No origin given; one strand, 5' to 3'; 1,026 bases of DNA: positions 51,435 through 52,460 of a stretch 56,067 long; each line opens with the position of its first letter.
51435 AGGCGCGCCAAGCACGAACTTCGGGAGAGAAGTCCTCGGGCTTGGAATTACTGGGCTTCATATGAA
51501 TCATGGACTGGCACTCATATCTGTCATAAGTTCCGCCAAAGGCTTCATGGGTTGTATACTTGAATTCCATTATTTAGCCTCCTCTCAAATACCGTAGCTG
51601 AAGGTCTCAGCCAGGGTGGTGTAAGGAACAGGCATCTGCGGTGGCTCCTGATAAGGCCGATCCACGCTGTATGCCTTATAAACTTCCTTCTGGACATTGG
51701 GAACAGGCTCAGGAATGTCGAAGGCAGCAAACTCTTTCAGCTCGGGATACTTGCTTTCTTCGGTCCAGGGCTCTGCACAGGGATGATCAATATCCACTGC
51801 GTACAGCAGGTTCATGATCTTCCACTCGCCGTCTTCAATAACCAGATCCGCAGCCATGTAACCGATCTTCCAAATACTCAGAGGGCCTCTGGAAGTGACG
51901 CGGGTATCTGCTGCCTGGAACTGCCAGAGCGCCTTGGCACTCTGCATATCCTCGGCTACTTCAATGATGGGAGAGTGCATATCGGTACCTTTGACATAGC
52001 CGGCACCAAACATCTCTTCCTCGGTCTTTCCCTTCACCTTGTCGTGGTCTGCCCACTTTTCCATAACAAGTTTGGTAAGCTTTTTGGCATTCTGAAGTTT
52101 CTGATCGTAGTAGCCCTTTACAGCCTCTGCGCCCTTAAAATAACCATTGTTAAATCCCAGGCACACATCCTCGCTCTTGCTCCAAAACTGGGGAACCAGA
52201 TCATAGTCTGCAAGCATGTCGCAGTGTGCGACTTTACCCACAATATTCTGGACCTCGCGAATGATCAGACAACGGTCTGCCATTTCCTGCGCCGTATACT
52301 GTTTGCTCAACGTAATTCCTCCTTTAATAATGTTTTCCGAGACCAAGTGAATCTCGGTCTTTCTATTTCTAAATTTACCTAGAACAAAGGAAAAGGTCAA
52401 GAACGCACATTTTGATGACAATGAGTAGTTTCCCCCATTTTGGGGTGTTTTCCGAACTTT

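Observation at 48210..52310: Cassette copy 3: A-B-C ending in a terminator, next to a family-I CoA-transferase and two regulators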

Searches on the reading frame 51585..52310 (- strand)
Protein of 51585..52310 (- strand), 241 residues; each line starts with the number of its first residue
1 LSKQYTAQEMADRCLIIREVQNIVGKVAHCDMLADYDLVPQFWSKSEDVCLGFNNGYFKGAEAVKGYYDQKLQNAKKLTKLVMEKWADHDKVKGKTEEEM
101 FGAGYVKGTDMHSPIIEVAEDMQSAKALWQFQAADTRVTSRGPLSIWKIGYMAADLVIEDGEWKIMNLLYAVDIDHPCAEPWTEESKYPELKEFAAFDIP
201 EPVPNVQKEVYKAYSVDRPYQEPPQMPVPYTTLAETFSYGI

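Call 6: search_protein_families(library=pfam, proteins=[window:51585-52310:-], max_evalue=0.01)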
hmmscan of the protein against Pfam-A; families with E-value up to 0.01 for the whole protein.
window:51585-52310:- (241 aa): 1 family
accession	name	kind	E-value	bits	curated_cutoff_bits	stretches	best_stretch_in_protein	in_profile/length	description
PF13577.12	SnoaL_4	-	1.2e-05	25.8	24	1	18-166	7-123/126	SnoaL-like domain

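Call 18: search_solved_structures(query=window:51585-52310:-, max_evalue=10)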
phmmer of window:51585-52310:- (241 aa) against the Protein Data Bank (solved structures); distinct sequences matched with E-value up to 10: 2.
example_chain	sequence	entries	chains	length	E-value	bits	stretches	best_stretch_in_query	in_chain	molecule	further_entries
8abv_A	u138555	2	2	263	0.33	13.8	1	114-175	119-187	SnoaL-like domain-containing protein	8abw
6oq5_F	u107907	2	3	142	0.87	12.4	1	52-91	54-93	7F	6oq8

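Call 23: find_homologous_proteins(query=A1, max_evalue=0.00001)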
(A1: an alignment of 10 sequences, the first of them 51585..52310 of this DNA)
Query A1 (10 sequences) (241 aa, profile of the alignment): 306 proteins with E <= 0.00001 among 2307 candidates; the best 120 are listed.
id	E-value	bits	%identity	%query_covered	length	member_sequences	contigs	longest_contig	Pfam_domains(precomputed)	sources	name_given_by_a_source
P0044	2.5e-101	356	35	99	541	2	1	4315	PF13577.13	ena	-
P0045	8.1e-94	332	33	96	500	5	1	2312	PF13577.13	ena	-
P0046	1.5e-75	272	41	12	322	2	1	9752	-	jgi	jgi:hypothetical protein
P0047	3.2e-75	271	41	12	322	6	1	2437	-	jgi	jgi:hypothetical protein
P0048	1.5e-74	269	41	12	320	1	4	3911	-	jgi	jgi:hypothetical protein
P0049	2.6e-74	268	-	-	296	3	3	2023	-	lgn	-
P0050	2.7e-74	268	27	31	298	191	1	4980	-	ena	-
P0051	4.2e-73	264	41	12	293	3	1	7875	-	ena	-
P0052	5.4e-73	263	28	31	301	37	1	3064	-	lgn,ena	-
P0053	7.7e-73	263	28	31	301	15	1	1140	-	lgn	-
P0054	2.7e-72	261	89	100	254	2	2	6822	-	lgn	-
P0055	5.3e-72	260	89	100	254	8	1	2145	-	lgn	-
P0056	1.6e-71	259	82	100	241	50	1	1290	-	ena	-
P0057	1.9e-71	258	86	100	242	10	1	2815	PF13577.13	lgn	-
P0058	3.1e-70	254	88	100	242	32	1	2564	-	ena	-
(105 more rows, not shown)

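Call 27: find_related_loci(query=A2, collection=genome_contigs, flank=10000)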
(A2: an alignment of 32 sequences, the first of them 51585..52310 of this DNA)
Query A2 (241 aa) in genome_contigs; peptide patterns used: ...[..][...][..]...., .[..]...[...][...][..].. (x = any residue, [..] = any of these).
594 stretches matched a pattern (row limit reached: there are more); 364 encode a relative of the query (tblastn E <= 1e-3); the best 80 are kept; 78 distinct loci.
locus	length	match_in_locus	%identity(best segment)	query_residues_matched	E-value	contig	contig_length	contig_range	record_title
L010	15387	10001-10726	86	1-241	3e-145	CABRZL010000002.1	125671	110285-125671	MAG TPA_asm: uncultured Clostridiales bacterium isolate MGYG-HGUT-02067 genome assembly, contig: GUT_GENOME125765_2, who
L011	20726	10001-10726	86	1-241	1e-143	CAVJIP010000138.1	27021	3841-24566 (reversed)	Bacteroidaceae bacterium isolate G02653-L1_cleanbin_000038 genome assembly, contig: Spades_G02653-L1_contig_1250, whole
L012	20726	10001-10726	86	1-241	4e-142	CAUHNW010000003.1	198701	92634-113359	MAG TPA_asm: uncultured Oscillospiraceae bacterium isolate SRR16280072_bin.27_MetaWRAP_v1.3_MAG genome assembly, contig:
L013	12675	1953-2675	83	1-241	9e-140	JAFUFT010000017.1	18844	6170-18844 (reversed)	MAG: Oscillospiraceae bacterium isolate RGIG4454 Roe_deer_Omasum-4__c1700, whole genome shotgun sequence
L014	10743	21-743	82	1-241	3e-137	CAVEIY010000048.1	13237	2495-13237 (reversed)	Flexilinea sp. isolate G02651-L1_cleanbin_000059 genome assembly, contig: Spades_G02651-L1_contig_3028, whole genome sho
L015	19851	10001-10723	82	1-241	2e-135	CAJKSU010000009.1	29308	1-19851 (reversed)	MAG TPA_asm: uncultured Clostridiales bacterium isolate ERR1430441-bin.17 genome assembly, contig: NODE_2132_length_2930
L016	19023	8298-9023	58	1-241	3e-93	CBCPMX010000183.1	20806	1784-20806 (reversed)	MAG: uncultured Oscillospiraceae bacterium isolate metabat2_coassembly.36_MAGs genome assembly, contig: k87_1837764, who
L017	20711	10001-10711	57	5-241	1e-88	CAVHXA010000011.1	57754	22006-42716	Oscillospiraceae bacterium isolate H07634-L1_cleanbin_000001 genome assembly, contig: Spades_H07634-L1_contig_353, whole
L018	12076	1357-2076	43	2-240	2e-61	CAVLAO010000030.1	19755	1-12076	Bacteroides sp. CAG:927 isolate H07659-L1_cleanbin_000044 genome assembly, contig: Spades_H07659-L1_contig_1546, whole g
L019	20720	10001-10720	41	3-241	9e-61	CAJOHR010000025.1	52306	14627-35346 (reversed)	uncultured Oscillospiraceae bacterium isolate Red_deer_4_mag_125 genome assembly, contig: scaffold_4609, whole genome sh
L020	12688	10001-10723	42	2-241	8e-61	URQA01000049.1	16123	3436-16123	uncultured Clostridiales bacterium isolate UMGS1232 genome assembly, contig: NODE_2008_length_16123_cov_7.975230, whole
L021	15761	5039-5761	38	1-241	3e-60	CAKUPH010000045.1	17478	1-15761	MAG: uncultured Oscillospiraceae bacterium isolate REFINED_METABAT215_TOP10_CONTIGS_1500_ASSEMBLY_K77_MERGED__Hadza_MoBi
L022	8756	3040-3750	44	6-241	4e-60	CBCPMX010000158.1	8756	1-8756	MAG: uncultured Oscillospiraceae bacterium isolate metabat2_coassembly.36_MAGs genome assembly, contig: k87_1807208, who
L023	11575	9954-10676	42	1-241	5e-60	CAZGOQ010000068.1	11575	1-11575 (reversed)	MAG TPA_asm: uncultured Oscillospiraceae bacterium isolate SRP222994_co1_141 genome assembly, contig: NODE_11796_length_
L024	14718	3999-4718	41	3-241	1e-59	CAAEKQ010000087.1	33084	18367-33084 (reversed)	MAG TPA_asm: uncultured Oscillospiraceae bacterium, isolate HGM12964, WGS project CAAEKQ010000000 data, contig: ERS53720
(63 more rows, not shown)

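Call 29: search_protein_representatives(alignment_id=A1)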
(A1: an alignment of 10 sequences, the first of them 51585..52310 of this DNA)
Query: 10 sequences, 242 profile positions. Proteins with E-value up to 0.001 (for the whole library): 1700; up to 1e-10: 1028; up to 1e-30: 329. The best 150 are listed.
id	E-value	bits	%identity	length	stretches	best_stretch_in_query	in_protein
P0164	1.5e-111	388.0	-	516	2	12-239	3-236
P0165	2.1e-110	384.3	-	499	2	12-242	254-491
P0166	4.2e-98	344.0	-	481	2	13-240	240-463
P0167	9.6e-90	316.6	-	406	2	2-242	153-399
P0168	2.6e-89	315.2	-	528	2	12-240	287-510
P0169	4.3e-77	275.2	-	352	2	12-238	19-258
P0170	6.5e-77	274.6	-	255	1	1-242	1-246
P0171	6.0e-76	271.4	-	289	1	4-238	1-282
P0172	1.5e-75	270.1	-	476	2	4-217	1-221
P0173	1.8e-73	263.3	-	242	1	3-238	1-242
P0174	7.7e-71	254.7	-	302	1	3-238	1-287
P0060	5.8e-70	251.8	-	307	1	4-238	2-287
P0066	2.4e-69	249.8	-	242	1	4-238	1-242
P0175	4.7e-65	235.7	-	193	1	2-179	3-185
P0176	4.9e-63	229.1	-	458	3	105-238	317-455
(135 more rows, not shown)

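Call 43: predict_structure(alignment_id=A2)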
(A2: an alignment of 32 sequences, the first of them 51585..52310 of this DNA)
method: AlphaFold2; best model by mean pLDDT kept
length: 241 residues; sequences in the alignment: 32
mean_pLDDT: 94.9   pTM: 0.89
mean pLDDT of the five models: 94.9, 94.6, 94.4, 94.2, 93.8
residues with pLDDT >= 90: 226; 70-90: 14; 50-70: 1; < 50: 0
segments of 3 or more residues with pLDDT < 50: none
pLDDT, mean of each block of 10 residues (from residue 1): 87 97 95 93 97 98 97 95 96 96 88 96 98 93 94 98 98 94 92 95 97 94 96 94 85
secondary structure, 60 per line:
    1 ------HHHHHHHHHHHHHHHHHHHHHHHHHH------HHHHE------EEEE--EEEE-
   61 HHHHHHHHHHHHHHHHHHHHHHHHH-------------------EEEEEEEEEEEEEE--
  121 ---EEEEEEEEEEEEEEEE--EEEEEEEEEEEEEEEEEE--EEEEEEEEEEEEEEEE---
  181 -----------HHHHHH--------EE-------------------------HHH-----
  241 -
elements in order: H7-32 H39-42 E50-53 E56-59 H61-85 E105-118 E124-139 E142-159 E162-177 H192-197

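Call 46: fold_search(model_id=the predicted structure, library=pdb)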
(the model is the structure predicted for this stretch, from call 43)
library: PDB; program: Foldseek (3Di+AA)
matches with E <= 10: 990; with E <= 0.001: 300
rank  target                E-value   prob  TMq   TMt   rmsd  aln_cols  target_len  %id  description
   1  8abt_B                5.3e-10  1.00  0.59  0.60   7.9       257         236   15  Crystal structure of NaLdpA in complex with the product analog Resveratrol (released 2023-02-01)
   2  8abv                  1.3e-09  1.00  0.59  0.58   6.5       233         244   18  Crystal structure of SpLdpA in complex with erythro-DGPD (released 2023-02-01)
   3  8abu_A                1.8e-09  1.00  0.61  0.63   7.3       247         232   16  Crystal structure of NaLdpA mutant H97Q in complex with erythro-DGPD (released 2023-02-01)
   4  8abu_B                1.9e-09  1.00  0.57  0.57   7.8       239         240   15  Crystal structure of NaLdpA mutant H97Q in complex with erythro-DGPD (released 2023-02-01)
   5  8abu_C                2.2e-09  1.00  0.60  0.61   6.6       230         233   16  Crystal structure of NaLdpA mutant H97Q in complex with erythro-DGPD (released 2023-02-01)
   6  8abt_A                3.9e-09  1.00  0.60  0.61   7.9       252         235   17  Crystal structure of NaLdpA in complex with the product analog Resveratrol (released 2023-02-01)
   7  8abw                  1.4e-08  1.00  0.60  0.60   6.8       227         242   17  Crystal structure of SpLdpA in complex with threo-DGPD (released 2023-02-01)
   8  4l8p                  5.2e-07  1.00  0.50  0.70   5.8       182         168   12  Crystal structure of a bile-acid 7-alpha dehydratase (CLOHIR_00079) from Clostridium hiranonis DSM 13275 at 1.60 A resol (released 2013-08-21)
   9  4leh_A                5.9e-07  1.00  0.49  0.68   6.7       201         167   11  Crystal structure of a bile-acid 7-alpha dehydratase (CLOSCI_03134) from Clostridium scindens ATCC 35704 at 2.90 A res (released 2013-08-21)
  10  3ejv                  5.9e-07  1.00  0.42  0.61   7.9       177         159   11  Crystal structure of a cystatin-like protein (saro_2766) from novosphingobium aromaticivorans dsm at 1.40 A resolution (released 2008-09-30)
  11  3s5c_F                7.9e-07  1.00  0.50  0.80   2.8       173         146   13  Crystal Structure of a Hexachlorocyclohexane dehydrochlorinase (LinA) Type2 (released 2012-05-23)
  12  2chc_A                8.9e-07  1.00  0.46  0.63   2.9       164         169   15  Structure of Rv3472(D26N), a function unknown protein from Mycobacterium tuberculosis (released 2007-05-01)
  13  8t6n_E                8.9e-07  1.00  0.42  0.63   7.1       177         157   10  Crystal structure of T33-27.1: Deep-learning sequence design of co-assembling tetrahedron protein nanoparticles (released 2024-04-24)
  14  2rfr                  1.2e-06  1.00  0.43  0.64   5.5       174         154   13  Crystal structure of an ntf2-like protein with a cystatin-like fold (saro_3722) from novosphingobium aromaticivorans dsm (released 2007-10-16)
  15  1hkx_H                2.6e-06  1.00  0.46  0.73   5.2       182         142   10  Crystal structure of calcium/calmodulin-dependent protein kinase (released 2003-06-02)
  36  3nv0_B                1.4e-05  1.00  0.41  0.66   4.5       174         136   11  Crystal structure and mutational analysis of the NXF2/NXT1 heterodimeric complex from caenorhabditis elegans at 1.84 A (released 2011-07-20)
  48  6ihj_B                2.3e-05  1.00  0.41  0.72   3.9       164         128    5  Crystal structure of Drosophila Nxf1 NTF2 domain in complex with Nxt1/p15 (released 2019-08-14)
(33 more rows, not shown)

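Call 49: search_solved_structures(query=A2, max_evalue=1, show_alignments=3)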
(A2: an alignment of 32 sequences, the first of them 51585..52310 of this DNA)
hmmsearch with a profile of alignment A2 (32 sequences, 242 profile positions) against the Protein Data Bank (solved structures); distinct sequences matched with E-value up to 1: 3.
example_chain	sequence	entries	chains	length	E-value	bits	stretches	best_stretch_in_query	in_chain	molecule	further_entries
8abv_A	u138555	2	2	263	1.6e-10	44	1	113-216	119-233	SnoaL-like domain-containing protein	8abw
8abt_A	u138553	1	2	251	1.2e-09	41.2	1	113-188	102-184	SnoaL-like domain-containing protein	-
8abu_A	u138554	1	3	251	1.2e-09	41.2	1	113-188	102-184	SnoaL-like domain-containing protein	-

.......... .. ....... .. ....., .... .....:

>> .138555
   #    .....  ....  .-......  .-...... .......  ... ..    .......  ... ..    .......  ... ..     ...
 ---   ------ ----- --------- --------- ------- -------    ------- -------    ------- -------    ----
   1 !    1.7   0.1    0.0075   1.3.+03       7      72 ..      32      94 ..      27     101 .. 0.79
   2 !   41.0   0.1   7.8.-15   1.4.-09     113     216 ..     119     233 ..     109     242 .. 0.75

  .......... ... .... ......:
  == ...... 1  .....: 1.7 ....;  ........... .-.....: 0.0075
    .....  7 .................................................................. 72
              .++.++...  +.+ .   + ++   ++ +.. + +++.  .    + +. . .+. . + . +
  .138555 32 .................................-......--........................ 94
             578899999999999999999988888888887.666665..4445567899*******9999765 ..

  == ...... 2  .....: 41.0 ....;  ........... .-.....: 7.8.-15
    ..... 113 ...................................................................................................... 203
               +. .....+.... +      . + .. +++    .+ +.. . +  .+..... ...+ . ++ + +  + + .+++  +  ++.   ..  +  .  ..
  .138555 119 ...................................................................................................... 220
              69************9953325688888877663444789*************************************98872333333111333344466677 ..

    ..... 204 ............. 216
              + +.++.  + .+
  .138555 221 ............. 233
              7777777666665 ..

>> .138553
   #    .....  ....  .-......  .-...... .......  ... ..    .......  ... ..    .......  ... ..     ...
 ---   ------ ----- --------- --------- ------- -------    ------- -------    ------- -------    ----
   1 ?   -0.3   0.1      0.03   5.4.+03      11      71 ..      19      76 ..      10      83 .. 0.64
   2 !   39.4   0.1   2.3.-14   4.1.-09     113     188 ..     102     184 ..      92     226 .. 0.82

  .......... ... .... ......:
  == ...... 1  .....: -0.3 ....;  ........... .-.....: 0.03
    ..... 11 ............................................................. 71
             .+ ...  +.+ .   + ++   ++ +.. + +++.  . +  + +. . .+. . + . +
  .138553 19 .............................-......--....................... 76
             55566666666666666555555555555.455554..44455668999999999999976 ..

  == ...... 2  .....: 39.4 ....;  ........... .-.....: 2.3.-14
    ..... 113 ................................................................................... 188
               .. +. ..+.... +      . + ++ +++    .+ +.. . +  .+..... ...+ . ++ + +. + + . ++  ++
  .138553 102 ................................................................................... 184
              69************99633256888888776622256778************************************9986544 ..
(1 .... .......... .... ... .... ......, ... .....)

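Call 61: search_protein_families(library=ncbifam, proteins=[window:51585-52310:-], max_evalue=0.01)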
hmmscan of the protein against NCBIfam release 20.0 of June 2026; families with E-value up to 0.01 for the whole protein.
window:51585-52310:- (241 aa): 0 families

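Call 78: find_encoding_contigs(protein=P0044, flank=5000, max_places=3)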
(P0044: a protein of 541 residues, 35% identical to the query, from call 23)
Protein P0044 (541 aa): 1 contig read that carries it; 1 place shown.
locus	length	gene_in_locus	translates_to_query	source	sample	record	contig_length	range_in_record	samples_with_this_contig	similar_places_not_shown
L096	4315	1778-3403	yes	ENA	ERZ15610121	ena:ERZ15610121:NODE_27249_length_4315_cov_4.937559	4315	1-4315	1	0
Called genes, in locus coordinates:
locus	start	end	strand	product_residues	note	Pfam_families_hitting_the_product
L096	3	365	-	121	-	?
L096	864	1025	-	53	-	-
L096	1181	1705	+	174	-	PF13669:Glyoxalase_4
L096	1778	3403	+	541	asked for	PF13577:SnoaL_4 (faint)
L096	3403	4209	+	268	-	-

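Call 79: find_encoding_contigs(protein=P0164, flank=6000, max_places=3)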
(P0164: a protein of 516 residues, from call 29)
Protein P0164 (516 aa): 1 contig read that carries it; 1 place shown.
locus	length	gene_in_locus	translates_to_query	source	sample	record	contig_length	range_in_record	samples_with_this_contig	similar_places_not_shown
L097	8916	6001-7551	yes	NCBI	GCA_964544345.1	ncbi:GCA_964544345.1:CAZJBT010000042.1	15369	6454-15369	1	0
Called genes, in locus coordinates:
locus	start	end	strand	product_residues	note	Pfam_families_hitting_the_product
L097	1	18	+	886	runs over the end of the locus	PF17854:FtsK_alpha, PF01580:FtsK_SpoIIIE, PF12846:AAA_10 (faint), PF09397:FtsK_gamma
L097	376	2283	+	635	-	PF00724:Oxidored_FMN, PF00890:FAD_binding_2 (weak), PF03486:HI0933_like, PF07992:Pyr_redox_2, PF12831:FAD_oxidored, PF13450:NAD_binding_8 (weak), PF13738:Pyr_redox_3, PF00070:Pyr_redox, +3 more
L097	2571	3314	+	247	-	-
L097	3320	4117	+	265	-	PF13577:SnoaL_4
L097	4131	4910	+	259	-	-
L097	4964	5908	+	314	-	PF00126:HTH_1, PF03466:LysR_substrate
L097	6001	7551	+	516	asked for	PF13577:SnoaL_4 (faint)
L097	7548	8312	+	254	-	-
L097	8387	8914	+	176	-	?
